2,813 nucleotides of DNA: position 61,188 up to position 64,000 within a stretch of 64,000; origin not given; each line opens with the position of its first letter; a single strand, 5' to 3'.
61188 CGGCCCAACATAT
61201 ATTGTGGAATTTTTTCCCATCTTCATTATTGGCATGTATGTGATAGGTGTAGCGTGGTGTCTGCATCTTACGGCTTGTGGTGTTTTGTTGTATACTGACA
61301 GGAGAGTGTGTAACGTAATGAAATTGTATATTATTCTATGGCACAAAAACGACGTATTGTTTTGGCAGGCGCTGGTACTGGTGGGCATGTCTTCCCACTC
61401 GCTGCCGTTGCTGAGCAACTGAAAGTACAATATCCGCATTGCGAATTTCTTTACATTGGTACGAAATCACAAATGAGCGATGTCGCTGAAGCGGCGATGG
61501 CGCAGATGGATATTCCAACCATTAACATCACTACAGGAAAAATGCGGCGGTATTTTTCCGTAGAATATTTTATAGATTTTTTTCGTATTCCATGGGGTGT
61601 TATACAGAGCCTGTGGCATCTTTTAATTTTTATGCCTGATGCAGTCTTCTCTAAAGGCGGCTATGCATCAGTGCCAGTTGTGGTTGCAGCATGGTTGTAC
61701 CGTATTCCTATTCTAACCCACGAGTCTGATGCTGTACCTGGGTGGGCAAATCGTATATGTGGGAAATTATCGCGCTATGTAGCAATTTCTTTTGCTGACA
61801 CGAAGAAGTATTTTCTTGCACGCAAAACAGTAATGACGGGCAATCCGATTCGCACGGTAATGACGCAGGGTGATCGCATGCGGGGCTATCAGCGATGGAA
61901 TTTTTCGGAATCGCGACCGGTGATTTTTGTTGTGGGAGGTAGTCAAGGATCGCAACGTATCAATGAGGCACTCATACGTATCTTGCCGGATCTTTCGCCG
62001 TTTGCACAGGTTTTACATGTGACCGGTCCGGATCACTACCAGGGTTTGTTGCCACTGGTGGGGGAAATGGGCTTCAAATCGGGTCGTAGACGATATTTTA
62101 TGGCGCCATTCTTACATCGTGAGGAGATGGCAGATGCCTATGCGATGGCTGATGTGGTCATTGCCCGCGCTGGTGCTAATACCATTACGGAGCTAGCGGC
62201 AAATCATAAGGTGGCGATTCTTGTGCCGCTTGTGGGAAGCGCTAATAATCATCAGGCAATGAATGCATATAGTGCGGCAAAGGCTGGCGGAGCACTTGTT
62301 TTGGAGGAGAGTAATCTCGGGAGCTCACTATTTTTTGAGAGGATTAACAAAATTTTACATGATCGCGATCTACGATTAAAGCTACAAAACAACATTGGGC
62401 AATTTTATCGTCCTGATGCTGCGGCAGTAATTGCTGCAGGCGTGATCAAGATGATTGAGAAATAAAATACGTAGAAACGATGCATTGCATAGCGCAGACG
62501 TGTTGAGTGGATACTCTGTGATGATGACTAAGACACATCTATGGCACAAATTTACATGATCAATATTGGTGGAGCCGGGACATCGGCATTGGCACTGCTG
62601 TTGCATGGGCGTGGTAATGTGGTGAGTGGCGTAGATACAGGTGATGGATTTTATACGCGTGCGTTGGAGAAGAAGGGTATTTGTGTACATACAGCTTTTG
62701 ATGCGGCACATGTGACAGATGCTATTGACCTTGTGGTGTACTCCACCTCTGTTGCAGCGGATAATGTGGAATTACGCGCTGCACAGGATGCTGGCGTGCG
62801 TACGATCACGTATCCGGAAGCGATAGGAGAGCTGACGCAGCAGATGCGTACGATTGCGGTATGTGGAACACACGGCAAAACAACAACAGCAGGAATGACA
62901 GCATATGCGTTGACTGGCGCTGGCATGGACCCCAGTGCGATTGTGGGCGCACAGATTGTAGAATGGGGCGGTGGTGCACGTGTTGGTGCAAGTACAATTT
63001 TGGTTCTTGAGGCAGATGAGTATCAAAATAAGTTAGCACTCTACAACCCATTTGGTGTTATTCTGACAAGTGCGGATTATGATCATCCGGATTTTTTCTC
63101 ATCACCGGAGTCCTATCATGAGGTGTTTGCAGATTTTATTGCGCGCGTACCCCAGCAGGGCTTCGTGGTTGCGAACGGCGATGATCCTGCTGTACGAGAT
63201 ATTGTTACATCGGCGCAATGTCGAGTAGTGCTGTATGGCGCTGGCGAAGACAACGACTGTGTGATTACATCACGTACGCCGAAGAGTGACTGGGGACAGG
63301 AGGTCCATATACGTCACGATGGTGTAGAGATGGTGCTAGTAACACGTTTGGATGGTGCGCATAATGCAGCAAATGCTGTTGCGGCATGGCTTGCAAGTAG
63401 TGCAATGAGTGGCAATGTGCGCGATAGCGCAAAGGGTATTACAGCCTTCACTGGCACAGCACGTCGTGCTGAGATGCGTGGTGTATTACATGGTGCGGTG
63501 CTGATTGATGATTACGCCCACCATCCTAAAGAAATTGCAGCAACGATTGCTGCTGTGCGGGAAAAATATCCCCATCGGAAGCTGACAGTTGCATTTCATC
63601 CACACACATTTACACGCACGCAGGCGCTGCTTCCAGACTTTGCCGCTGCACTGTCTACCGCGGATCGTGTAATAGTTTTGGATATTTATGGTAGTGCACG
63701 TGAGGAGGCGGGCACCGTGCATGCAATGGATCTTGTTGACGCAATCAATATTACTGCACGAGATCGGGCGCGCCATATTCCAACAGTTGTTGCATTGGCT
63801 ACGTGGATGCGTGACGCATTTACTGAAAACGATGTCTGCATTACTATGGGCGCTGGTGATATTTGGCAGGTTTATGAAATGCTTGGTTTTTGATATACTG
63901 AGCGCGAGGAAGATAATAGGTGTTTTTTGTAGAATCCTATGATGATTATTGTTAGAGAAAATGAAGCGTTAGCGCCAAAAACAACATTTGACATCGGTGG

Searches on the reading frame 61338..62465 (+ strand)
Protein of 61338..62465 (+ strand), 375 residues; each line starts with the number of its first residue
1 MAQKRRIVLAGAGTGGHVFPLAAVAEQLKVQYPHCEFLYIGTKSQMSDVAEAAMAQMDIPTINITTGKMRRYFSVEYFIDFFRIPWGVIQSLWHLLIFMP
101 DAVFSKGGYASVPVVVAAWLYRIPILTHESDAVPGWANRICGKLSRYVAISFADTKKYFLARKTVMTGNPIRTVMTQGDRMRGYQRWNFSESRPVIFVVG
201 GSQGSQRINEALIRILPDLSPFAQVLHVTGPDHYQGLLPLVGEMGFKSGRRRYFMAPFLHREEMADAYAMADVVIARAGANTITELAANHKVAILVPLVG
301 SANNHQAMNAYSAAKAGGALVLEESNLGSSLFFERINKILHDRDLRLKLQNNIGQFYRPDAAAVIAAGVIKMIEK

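Call 26: search_protein_families(library=ncbifam, proteins=[window:61338-62465:+], max_evalue=0.00001)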
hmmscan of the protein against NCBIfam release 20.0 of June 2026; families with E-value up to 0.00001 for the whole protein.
window:61338-62465:+ (375 aa): 4 families
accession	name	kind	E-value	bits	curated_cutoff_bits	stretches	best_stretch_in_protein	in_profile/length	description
TIGR01133.1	murG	equivalog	6.8e-77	258.9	250.25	1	2-367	3-351/353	undecaprenyldiphospho-muramoylpentapeptide beta-N-acetylglucosaminyltransferase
NF009102.0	PRK12446.1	equivalog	1.7e-62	211.4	339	1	5-344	2-327/352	undecaprenyldiphospho-muramoylpentapeptide beta-N-acetylglucosaminyltransferase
NF010135.0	PRK13609.1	equivalog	1.1e-09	37.7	500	1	162-373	170-369/388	diglucosyl diacylglycerol synthase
NF041548.1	PssE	equivalog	4.7e-07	29.9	120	1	256-324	46-112/146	PssE/Cps14G family polysaccharide biosynthesis glycosyltransferase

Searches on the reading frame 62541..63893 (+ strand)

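Call 26: search_protein_families(library=ncbifam, proteins=[window:62541-63893:+], max_evalue=0.00001)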
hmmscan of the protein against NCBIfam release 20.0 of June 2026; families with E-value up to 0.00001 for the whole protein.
window:62541-63893:+ (450 aa): 21 families
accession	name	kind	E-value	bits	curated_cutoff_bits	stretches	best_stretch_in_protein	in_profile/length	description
TIGR01082.1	murC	equivalog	5.8e-125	417.9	335.1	1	3-446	1-446/449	UDP-N-acetylmuramate--L-alanine ligase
NF011171.0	PRK14573.1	equivalog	1.6e-66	224.8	1015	1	4-448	7-444/809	bifunctional UDP-N-acetylmuramate--L-alanine ligase/D-alanine--D-alanine ligase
TIGR01081.1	mpl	equivalog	2.3e-50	171.9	388.7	1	4-381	2-386/448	UDP-N-acetylmuramate:L-alanyl-gamma-D-glutamyl-meso-diaminopimelate ligase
TIGR01087.1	murD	equivalog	3.1e-22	79.3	211.95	1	10-339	8-335/441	UDP-N-acetylmuramoyl-L-alanine--D-glutamate ligase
NF053645.1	pMurC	equivalog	1.8e-19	69.8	560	2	263-344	308-390/492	pseudomurein biosynthesis peptide ligase pMurC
NF001126.0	PRK00139.1-4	equivalog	9.2e-19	67.3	373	1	174-349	198-372/486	UDP-N-acetylmuramoyl-L-alanyl-D-glutamate--2,6-diaminopimelate ligase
NF001124.0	PRK00139.1-2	equivalog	6.7e-18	64.7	476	1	176-402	205-431/500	UDP-N-acetylmuramoyl-L-alanyl-D-glutamate--2,6-diaminopimelate ligase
NF008896.0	PRK11929.1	equivalog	6.6e-17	60.6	1023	1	167-341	677-857/965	bifunctional UDP-N-acetylmuramoyl-L-alanyl-D-glutamate--2,6-diaminopimelate ligase MurE/UDP-N-acetylmuramoyl-tripeptide--D-alanyl-D-alanine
TIGR01085.1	murE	subfamily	1.3e-16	60.6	257.3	1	173-352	181-364/472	UDP-N-acetylmuramyl-tripeptide synthetase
TIGR01143.1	murF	subfamily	1.1e-12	47.7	288.6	1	101-341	73-320/418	UDP-N-acetylmuramoyl-tripeptide--D-alanyl-D-alanine ligase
NF053648.1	pMurE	equivalog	1.9e-12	46.7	600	1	170-350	190-358/464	pseudomurein biosynthesis peptide ligase pMurE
NF010628.0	PRK14022.1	equivalog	3.5e-12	45.8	536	1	204-426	234-449/483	UDP-N-acetylmuramoyl-L-alanyl-D-glutamate--L-lysine ligase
NF010623.0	PRK14016.1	subfamily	2.9e-10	38.9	877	1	189-395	588-808/871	cyanophycin synthetase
TIGR02068.2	cya_phycin_syn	equivalog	1.9e-09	36.1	850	1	201-354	598-766/862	cyanophycin synthetase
NF053646.1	pMurD1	equivalog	4.2e-09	35.6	610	0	217-351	227-356/465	pseudomurein biosynthesis peptide ligase pMurD1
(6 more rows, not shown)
